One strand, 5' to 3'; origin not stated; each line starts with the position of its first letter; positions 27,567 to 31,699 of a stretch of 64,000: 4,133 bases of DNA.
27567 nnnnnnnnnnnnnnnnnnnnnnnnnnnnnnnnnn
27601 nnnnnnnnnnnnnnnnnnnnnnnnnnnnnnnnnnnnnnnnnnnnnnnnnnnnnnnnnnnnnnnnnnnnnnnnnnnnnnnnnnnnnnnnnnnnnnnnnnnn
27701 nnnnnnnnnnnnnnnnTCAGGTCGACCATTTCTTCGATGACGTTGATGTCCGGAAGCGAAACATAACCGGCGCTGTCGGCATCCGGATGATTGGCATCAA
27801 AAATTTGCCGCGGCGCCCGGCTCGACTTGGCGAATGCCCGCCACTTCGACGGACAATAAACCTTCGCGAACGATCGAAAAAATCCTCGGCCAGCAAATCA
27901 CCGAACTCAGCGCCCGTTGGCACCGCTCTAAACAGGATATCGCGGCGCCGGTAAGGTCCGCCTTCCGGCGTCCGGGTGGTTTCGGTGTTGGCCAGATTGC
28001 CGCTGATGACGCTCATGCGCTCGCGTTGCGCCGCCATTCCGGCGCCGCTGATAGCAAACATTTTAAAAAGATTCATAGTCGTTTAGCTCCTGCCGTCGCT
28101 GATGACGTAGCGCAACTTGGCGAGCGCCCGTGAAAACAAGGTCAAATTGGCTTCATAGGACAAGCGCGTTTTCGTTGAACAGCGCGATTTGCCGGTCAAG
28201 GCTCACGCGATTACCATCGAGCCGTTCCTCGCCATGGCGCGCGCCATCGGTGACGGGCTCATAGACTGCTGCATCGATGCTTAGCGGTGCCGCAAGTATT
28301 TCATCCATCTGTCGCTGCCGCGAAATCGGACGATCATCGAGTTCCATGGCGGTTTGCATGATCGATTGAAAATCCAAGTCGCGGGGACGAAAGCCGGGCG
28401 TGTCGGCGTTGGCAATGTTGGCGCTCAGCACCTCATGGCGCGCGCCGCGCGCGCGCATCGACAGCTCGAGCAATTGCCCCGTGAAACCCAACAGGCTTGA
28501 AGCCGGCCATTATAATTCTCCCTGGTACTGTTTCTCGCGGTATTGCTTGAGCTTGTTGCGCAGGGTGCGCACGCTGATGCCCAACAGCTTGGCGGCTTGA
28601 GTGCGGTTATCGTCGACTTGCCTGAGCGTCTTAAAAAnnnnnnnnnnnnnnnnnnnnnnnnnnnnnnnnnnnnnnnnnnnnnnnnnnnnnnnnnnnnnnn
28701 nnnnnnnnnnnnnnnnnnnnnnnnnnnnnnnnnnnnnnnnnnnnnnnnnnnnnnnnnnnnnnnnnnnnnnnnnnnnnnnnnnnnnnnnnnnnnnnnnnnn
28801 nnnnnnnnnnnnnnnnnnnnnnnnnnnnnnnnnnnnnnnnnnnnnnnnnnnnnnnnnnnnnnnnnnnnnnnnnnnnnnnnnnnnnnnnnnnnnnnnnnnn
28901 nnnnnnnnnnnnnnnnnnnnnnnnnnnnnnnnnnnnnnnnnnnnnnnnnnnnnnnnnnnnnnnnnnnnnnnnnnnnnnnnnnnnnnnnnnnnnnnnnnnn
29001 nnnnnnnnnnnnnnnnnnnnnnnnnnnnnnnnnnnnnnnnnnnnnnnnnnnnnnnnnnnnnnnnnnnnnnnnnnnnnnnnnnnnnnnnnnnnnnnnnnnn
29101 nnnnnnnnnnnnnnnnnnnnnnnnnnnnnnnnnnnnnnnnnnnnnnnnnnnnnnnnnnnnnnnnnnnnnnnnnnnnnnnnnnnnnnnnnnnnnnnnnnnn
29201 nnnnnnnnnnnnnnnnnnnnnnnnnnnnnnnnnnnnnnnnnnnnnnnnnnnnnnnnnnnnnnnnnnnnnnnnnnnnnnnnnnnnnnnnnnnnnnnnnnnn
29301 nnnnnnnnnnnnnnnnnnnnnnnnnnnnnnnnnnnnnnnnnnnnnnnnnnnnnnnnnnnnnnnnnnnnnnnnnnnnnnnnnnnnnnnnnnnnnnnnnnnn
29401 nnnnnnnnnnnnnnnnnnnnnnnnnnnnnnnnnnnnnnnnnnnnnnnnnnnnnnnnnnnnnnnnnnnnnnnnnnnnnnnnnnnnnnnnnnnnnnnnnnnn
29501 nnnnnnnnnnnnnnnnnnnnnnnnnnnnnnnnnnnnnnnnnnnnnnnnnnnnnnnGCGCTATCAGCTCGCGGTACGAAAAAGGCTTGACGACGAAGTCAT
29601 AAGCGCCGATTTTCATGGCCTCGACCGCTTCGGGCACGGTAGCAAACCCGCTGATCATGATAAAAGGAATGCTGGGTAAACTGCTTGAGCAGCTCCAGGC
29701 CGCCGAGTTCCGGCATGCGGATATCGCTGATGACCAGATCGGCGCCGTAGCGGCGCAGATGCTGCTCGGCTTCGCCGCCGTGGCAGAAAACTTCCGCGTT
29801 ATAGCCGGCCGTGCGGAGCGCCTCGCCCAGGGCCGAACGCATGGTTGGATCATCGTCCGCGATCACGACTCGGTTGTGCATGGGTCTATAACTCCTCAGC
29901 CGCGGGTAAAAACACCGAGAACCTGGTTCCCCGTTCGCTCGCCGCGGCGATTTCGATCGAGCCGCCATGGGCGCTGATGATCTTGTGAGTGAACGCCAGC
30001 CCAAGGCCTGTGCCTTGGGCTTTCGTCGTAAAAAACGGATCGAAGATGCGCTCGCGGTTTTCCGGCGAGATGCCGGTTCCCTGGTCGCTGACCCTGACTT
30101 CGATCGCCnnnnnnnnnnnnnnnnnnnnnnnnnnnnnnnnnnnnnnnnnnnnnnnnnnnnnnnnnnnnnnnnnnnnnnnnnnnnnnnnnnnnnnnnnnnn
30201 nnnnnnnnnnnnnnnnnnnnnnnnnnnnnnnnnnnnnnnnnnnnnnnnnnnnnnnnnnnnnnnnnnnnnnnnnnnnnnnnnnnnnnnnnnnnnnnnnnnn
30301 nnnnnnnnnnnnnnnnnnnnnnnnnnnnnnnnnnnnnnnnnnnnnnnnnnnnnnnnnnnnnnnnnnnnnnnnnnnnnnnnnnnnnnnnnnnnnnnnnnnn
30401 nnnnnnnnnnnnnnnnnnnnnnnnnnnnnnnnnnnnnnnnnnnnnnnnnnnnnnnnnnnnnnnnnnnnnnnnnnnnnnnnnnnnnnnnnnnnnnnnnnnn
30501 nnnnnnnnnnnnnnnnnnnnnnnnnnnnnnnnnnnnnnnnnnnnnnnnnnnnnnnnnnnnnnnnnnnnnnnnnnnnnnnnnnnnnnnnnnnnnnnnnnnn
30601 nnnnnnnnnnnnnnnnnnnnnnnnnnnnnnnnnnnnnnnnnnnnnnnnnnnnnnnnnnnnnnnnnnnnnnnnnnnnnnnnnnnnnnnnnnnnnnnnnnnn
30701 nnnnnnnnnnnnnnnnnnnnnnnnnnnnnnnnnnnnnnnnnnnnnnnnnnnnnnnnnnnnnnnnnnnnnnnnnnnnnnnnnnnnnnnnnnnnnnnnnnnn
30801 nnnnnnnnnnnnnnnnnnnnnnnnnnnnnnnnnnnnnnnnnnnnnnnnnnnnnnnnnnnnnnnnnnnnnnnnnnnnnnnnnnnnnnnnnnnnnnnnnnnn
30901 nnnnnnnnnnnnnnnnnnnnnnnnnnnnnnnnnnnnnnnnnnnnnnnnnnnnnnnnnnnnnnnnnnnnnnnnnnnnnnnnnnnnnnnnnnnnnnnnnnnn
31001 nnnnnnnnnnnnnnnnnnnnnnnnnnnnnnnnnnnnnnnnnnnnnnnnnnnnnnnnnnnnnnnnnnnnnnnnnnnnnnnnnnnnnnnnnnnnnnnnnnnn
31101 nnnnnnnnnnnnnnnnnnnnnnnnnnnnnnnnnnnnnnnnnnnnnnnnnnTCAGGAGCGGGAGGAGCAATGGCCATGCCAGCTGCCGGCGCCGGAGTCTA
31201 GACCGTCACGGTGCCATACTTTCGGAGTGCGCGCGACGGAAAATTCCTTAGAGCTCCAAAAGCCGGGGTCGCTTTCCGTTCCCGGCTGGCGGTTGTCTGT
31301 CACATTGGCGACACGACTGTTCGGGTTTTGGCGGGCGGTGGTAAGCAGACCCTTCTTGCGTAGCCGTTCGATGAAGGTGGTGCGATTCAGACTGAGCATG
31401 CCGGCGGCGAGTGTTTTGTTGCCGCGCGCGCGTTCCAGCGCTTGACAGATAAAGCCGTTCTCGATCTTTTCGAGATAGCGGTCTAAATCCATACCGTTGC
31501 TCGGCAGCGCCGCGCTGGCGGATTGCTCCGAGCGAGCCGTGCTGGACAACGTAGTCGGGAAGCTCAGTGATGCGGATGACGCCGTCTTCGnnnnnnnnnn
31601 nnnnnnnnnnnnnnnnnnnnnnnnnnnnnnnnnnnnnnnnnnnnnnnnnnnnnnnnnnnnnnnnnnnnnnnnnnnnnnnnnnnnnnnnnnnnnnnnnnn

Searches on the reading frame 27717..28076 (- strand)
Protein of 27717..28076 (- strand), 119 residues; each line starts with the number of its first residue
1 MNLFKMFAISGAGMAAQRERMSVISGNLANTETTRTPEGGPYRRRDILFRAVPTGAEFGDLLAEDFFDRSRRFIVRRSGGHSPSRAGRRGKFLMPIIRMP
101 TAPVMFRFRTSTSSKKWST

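Call 45: search_protein_families(library=pfam, proteins=[window:27717-28076:-], max_evalue=0.001)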
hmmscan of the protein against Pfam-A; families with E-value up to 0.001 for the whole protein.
window:27717-28076:- (119 aa): 1 family
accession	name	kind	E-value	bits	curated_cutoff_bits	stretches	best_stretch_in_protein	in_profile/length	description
PF00460.25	Flg_bb_rod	-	0.00028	21.2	20.7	1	12-34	6-28/31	Flagella basal body rod protein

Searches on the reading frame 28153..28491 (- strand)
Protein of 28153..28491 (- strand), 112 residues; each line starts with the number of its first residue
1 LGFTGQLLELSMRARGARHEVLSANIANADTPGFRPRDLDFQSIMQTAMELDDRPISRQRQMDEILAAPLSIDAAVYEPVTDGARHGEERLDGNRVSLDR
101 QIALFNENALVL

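Call 45: search_protein_families(library=pfam, proteins=[window:28153-28491:-], max_evalue=0.001)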
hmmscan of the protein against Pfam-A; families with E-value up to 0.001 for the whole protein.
window:28153-28491:- (112 aa): 1 family
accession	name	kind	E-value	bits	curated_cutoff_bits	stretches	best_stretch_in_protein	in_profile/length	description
PF00460.25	Flg_bb_rod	-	8.2e-07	29.3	20.7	1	14-35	10-31/31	Flagella basal body rod protein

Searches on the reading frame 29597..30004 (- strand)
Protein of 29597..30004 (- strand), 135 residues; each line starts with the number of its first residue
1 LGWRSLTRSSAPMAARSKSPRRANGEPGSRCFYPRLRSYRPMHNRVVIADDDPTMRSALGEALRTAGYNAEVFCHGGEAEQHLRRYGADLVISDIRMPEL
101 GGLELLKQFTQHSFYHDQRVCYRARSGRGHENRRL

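Call 45: search_protein_families(library=pfam, proteins=[window:29597-30004:-], max_evalue=0.001)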
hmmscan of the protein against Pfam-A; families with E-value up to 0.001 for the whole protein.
window:29597-30004:- (135 aa): 1 family
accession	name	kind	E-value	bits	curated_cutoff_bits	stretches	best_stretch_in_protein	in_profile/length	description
PF00072.30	Response_reg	-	2.2e-15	57.2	30.2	1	46-113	1-68/111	Response regulator receiver domain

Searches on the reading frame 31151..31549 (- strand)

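Call 45: search_protein_families(library=pfam, proteins=[window:31151-31549:-], max_evalue=0.001)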
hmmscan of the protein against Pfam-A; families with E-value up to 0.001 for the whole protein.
window:31151-31549:- (132 aa): 1 family
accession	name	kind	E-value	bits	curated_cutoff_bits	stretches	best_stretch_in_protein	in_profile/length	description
PF02954.25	HTH_8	-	1.2e-09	38.1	22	1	26-65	2-41/42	Bacterial regulatory protein, Fis family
